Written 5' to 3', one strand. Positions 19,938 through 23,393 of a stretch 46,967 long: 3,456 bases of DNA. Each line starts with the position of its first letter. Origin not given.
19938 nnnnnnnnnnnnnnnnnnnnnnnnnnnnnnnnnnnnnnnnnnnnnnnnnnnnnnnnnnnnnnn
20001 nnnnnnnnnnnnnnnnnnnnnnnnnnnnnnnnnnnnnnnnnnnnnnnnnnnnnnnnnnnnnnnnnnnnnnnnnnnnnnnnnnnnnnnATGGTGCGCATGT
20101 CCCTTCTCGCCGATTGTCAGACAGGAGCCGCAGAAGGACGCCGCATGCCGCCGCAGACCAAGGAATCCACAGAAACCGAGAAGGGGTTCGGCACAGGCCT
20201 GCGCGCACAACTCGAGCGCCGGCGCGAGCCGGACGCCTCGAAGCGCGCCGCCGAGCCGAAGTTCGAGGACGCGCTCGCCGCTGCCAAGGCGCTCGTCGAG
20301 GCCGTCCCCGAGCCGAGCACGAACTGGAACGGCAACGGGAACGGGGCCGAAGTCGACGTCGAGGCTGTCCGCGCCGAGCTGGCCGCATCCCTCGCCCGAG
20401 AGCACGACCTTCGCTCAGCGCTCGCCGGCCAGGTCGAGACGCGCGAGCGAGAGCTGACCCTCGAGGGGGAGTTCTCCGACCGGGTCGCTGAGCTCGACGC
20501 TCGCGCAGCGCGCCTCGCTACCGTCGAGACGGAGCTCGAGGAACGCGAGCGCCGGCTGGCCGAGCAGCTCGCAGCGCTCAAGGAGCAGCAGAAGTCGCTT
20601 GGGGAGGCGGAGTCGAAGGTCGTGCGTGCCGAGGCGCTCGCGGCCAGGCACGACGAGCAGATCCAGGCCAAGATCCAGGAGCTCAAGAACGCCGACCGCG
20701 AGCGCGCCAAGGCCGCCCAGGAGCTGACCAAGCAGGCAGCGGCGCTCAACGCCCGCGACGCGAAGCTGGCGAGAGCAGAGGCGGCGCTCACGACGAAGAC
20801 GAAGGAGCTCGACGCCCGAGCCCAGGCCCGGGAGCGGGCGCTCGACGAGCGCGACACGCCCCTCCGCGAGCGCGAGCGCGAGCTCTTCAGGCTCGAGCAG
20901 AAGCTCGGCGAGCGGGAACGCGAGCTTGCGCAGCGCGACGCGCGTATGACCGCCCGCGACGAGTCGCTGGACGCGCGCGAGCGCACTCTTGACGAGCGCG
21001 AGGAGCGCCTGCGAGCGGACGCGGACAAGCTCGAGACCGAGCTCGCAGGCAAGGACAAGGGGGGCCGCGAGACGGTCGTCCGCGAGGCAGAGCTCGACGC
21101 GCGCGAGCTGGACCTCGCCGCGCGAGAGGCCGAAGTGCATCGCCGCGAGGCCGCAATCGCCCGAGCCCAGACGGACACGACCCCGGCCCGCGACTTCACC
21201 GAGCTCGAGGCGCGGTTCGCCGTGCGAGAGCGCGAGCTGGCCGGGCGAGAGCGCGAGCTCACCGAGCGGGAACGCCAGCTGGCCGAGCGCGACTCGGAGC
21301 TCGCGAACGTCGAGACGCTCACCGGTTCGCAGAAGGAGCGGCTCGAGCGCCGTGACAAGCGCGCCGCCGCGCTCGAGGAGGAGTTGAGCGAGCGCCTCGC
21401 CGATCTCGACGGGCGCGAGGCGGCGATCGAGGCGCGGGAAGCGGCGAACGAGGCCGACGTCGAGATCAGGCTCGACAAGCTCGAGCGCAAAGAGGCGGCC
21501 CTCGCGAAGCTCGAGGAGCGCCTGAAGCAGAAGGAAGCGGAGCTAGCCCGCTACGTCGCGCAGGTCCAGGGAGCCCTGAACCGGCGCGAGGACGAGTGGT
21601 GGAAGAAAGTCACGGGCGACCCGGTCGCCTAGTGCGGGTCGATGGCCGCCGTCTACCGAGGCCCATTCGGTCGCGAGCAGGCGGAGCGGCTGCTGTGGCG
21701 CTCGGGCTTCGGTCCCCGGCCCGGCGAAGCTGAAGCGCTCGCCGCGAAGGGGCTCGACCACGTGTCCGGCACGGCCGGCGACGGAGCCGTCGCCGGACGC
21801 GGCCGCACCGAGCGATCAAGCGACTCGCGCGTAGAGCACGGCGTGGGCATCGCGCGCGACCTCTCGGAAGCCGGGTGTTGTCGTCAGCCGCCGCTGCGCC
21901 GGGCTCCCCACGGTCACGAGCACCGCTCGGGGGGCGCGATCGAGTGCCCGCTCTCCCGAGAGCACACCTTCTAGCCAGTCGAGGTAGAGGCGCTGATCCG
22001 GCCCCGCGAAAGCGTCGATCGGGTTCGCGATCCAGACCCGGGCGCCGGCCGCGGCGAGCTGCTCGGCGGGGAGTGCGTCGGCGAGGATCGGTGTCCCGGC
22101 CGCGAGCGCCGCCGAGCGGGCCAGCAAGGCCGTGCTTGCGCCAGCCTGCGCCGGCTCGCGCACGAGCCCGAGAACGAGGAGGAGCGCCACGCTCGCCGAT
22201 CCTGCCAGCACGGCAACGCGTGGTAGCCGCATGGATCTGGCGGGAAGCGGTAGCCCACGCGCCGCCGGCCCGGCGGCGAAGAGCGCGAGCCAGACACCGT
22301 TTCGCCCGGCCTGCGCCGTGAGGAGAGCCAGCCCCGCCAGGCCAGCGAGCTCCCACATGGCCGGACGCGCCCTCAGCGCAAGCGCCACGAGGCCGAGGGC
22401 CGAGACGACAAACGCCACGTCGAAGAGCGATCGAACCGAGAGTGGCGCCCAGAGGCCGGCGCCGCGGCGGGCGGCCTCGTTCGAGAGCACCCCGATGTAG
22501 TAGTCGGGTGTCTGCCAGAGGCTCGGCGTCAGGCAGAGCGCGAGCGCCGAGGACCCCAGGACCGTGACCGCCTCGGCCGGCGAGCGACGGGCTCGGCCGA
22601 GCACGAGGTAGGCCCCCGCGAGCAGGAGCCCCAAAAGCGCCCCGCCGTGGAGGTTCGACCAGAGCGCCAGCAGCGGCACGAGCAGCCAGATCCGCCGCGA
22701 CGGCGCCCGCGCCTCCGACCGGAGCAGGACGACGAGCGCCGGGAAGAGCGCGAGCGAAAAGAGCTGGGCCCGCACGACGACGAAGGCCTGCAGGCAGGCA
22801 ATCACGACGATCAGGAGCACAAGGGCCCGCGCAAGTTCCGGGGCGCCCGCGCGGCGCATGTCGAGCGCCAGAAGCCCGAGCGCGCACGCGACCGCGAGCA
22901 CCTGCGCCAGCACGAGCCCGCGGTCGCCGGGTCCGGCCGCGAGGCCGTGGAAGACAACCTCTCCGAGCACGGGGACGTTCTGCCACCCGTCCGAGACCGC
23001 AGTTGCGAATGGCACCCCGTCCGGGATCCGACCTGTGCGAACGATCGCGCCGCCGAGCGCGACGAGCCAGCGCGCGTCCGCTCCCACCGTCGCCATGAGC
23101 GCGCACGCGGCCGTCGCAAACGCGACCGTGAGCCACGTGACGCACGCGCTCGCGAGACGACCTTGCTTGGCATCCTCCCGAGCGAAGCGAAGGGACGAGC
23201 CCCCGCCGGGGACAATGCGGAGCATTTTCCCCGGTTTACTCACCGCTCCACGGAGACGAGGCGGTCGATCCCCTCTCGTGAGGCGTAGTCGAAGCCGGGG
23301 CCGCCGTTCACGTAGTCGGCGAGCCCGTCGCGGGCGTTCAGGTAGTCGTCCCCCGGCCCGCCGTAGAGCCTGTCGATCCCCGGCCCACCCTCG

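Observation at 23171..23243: Second copy of the same element forms the 5' end of the tad-tail membrane protein ORF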

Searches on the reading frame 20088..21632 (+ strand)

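Call 18: search_protein_families(library=pfam, proteins=[window:20088-21632:+], max_evalue=0.01)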
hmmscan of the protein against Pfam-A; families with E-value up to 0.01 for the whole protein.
window:20088-21632:+ (514 aa): 1 family
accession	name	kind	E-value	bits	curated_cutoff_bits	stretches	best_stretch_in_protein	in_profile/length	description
PF12072.13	RNase_Y_N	-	8.1e-08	32.4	32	2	223-319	38-133/201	RNase Y N-terminal region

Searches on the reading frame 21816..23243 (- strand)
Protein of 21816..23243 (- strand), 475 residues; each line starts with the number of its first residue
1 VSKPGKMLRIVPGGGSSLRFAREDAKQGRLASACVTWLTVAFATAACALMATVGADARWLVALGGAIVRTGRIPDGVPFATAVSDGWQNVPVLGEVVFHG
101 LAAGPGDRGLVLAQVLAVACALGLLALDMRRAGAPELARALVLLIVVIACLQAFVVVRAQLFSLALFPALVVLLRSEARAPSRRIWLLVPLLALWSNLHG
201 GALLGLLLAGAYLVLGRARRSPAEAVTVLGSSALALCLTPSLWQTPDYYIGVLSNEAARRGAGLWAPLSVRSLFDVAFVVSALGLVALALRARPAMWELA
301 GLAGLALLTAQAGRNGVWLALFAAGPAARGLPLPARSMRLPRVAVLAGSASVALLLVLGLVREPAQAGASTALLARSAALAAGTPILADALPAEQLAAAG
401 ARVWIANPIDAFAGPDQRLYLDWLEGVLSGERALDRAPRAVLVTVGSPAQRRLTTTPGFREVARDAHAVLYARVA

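Call 18: search_protein_families(library=pfam, proteins=[window:21816-23243:-], max_evalue=0.01)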
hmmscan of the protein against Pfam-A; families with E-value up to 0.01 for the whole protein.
window:21816-23243:- (475 aa): 0 families

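Call 19: find_homologous_proteins(query=window:21816-23243:-, max_evalue=0.001)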
Query window:21816-23243:- (475 aa): 1447 proteins with E <= 0.001 among 8000 candidates; the best 120 are listed.
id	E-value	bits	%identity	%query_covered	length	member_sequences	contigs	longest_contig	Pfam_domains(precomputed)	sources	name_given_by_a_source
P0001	5.2e-283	957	100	99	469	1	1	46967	-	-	-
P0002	6.3e-229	779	84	98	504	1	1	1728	-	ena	-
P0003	1.0e-182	626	69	98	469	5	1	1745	-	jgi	-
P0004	2.3e-178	612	66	100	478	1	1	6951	-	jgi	-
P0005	6.2e-178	611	70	93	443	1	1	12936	-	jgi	-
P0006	4.2e-175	601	83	79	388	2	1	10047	-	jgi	-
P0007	1.0e-158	547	70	84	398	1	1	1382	-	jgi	jgi:hypothetical protein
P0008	1.4e-141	491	61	92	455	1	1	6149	-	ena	-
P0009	7.2e-140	485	58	93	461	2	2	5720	-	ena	-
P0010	1.4e-139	484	59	94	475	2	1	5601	-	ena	-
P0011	5.6e-139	482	59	89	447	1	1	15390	-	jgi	jgi:hypothetical protein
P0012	1.3e-138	481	61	92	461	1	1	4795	-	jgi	jgi:hypothetical protein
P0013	6.4e-138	479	60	92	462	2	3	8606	-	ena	-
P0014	1.4e-137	478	59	92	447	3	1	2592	-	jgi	jgi:hypothetical protein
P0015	1.7e-137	477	56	95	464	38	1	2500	-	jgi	jgi:hypothetical protein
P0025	4.6e-135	469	56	88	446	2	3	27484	-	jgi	jgi:hypothetical protein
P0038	3.6e-134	466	56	93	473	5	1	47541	-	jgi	jgi:hypothetical protein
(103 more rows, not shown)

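Call 21: find_encoding_contigs(protein=P0004, flank=6000, max_places=3)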
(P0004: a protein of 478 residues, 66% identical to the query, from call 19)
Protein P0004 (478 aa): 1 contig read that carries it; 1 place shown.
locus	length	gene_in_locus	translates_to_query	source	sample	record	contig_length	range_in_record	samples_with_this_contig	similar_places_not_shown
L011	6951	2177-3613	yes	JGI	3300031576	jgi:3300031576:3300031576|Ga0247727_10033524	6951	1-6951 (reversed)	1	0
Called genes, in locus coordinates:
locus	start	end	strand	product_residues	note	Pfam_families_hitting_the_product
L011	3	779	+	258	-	?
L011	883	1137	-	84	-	-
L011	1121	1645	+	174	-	PF00482:T2SSF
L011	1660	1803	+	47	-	-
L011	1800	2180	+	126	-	-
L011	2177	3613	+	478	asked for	-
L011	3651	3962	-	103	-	-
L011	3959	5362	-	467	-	PF07394:DUF1501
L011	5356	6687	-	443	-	PF08811:DUF1800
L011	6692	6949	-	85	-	?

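Call 22: find_encoding_contigs(protein=P0005, flank=8000, max_places=3)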
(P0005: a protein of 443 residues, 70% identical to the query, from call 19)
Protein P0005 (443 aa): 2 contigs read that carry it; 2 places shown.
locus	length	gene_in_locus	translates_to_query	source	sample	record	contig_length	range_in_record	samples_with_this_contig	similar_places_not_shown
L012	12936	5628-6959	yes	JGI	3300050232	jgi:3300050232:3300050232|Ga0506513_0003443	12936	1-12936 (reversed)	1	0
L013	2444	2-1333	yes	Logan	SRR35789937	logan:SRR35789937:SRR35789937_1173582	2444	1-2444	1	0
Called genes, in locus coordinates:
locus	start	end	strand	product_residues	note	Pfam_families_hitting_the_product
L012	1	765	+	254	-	?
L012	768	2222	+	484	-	PF00437:T2SSE, PF27713:UCP018868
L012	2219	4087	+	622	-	PF05762:VWA_CoxE (faint), PF00092:VWA, PF13519:VWA_2, PF13768:VWA_3, PF00482:T2SSF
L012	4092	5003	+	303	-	PF00482:T2SSF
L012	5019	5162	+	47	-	-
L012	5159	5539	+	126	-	-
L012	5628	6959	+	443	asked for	-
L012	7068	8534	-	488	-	-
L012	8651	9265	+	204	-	PF00440:TetR_N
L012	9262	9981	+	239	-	PF07690:MFS_1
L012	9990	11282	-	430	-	PF09587:PGA_cap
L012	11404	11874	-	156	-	PF00903:Glyoxalase, PF13669:Glyoxalase_4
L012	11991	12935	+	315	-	?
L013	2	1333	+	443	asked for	?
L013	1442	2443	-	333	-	?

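Call 23: find_encoding_contigs(protein=P0002, flank=2000, max_places=3)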
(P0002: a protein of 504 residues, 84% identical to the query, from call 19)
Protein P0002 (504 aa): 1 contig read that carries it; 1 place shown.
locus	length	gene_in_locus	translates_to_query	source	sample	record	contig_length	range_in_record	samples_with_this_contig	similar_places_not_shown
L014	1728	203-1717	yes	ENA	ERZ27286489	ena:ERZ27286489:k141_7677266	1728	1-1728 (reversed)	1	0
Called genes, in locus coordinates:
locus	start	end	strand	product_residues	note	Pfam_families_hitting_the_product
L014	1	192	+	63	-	?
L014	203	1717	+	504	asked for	-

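Call 24: find_encoding_contigs(protein=P0003, flank=2000, max_places=3)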
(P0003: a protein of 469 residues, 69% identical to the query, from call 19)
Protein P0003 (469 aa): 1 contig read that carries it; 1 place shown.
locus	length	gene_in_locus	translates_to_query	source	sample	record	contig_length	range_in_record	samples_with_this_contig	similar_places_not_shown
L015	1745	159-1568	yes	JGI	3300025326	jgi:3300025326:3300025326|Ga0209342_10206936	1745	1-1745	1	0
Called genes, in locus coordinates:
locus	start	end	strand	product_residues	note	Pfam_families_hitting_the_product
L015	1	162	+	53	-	?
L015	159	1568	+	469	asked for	-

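Call 52: find_encoding_contigs(protein=P0008, flank=1500, max_places=1)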
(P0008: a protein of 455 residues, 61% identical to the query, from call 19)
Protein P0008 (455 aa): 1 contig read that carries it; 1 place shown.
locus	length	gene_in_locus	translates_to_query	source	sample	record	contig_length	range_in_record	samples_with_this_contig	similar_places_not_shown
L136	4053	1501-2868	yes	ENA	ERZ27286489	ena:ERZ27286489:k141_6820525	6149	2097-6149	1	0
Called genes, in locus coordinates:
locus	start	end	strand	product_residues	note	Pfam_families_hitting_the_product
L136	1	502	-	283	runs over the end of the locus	PF00296:Bac_luciferase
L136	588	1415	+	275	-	PF02621:VitK2_biosynth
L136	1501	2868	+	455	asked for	-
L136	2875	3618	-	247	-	PF02615:Ldh_2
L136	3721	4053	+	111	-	?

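Call 53: find_encoding_contigs(protein=P0012, flank=1500, max_places=1)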
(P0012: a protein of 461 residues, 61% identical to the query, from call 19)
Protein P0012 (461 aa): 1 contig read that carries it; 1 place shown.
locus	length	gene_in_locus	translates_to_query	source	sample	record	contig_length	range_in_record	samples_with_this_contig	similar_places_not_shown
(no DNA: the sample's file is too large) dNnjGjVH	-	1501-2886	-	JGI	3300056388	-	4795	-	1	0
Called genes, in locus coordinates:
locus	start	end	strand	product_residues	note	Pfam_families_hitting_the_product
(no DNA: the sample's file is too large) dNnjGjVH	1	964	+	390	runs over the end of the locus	PF00108:Thiolase_N, PF02803:Thiolase_C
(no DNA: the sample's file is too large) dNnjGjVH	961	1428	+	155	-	PF00383:dCMP_cyt_deam_1, PF14437:MafB19-deam, PF14439:Bd3614-deam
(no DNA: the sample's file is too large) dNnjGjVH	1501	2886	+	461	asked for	-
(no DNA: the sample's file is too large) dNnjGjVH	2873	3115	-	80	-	?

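Call 54: find_encoding_contigs(protein=P0011, flank=1500, max_places=1)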
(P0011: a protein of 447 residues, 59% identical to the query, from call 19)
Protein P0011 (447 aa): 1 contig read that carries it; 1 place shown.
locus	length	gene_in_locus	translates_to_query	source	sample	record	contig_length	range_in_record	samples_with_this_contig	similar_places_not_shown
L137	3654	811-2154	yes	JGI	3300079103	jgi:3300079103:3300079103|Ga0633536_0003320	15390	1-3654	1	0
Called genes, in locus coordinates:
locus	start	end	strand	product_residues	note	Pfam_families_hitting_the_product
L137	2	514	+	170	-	?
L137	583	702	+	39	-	-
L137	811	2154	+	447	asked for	-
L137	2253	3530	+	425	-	-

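Call 61: find_encoding_contigs(protein=P0025, flank=4000, max_places=1)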
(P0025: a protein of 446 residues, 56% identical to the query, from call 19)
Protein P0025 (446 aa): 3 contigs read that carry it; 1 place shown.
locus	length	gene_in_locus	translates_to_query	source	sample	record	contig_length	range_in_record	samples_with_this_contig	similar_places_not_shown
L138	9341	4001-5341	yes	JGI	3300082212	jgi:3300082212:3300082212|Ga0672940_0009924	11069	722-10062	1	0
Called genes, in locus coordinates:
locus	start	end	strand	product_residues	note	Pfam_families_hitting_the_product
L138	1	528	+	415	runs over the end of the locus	?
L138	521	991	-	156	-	-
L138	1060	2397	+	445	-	-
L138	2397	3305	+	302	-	PF00696:AA_kinase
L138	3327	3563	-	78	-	-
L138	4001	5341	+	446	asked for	-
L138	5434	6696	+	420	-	-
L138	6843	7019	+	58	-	PF04964:Flp_Fap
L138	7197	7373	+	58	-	PF04964:Flp_Fap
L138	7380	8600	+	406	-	PF09594:GT87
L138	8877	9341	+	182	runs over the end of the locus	PF07811:TadE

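Call 62: find_encoding_contigs(protein=P0038, flank=4000, max_places=1)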
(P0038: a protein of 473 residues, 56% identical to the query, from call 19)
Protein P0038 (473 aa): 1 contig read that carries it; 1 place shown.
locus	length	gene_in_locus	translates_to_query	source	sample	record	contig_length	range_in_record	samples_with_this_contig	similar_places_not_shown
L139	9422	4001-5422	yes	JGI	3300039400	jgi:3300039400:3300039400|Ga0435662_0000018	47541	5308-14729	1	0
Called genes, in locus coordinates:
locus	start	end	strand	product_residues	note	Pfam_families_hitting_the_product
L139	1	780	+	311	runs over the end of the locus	PF02423:OCD_Mu_crystall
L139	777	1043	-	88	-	-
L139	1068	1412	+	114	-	-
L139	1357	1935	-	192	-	PF01325:Fe_dep_repress, PF02742:Fe_dep_repr_C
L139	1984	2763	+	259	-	PF02621:VitK2_biosynth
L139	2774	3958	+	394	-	PF00108:Thiolase_N, PF22691:Thiolase_C_1 (faint), PF02803:Thiolase_C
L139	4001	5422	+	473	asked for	-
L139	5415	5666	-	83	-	-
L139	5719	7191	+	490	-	PF00171:Aldedh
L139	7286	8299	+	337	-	PF01546:Peptidase_M20, PF07687:M20_dimer (weak)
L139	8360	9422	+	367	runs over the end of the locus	PF02608:Bmp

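Call 71: search_protein_families(library=ncbifam, proteins=[window:21816-23243:-], max_evalue=1)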
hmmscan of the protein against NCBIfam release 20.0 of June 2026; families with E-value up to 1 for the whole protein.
window:21816-23243:- (475 aa): 0 families

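Call 72: search_protein_families(library=pfam, proteins=[window:21816-23243:-], max_evalue=10)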
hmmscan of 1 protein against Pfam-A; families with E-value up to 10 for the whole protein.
window:21816-23243:- (475 aa): 0 families
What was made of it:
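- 21816..23243 (-): Membrane-protein ORF (475 aa from GTG, 469 aa from ATG). Its first roughly 25-30 codons are element sequence. No Pfam or NCBIfam family (calls 18, 71, 72).
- Tried and rejected: Pfam and NCBIfam for the membrane protein: no family (calls 18, 71, 72).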
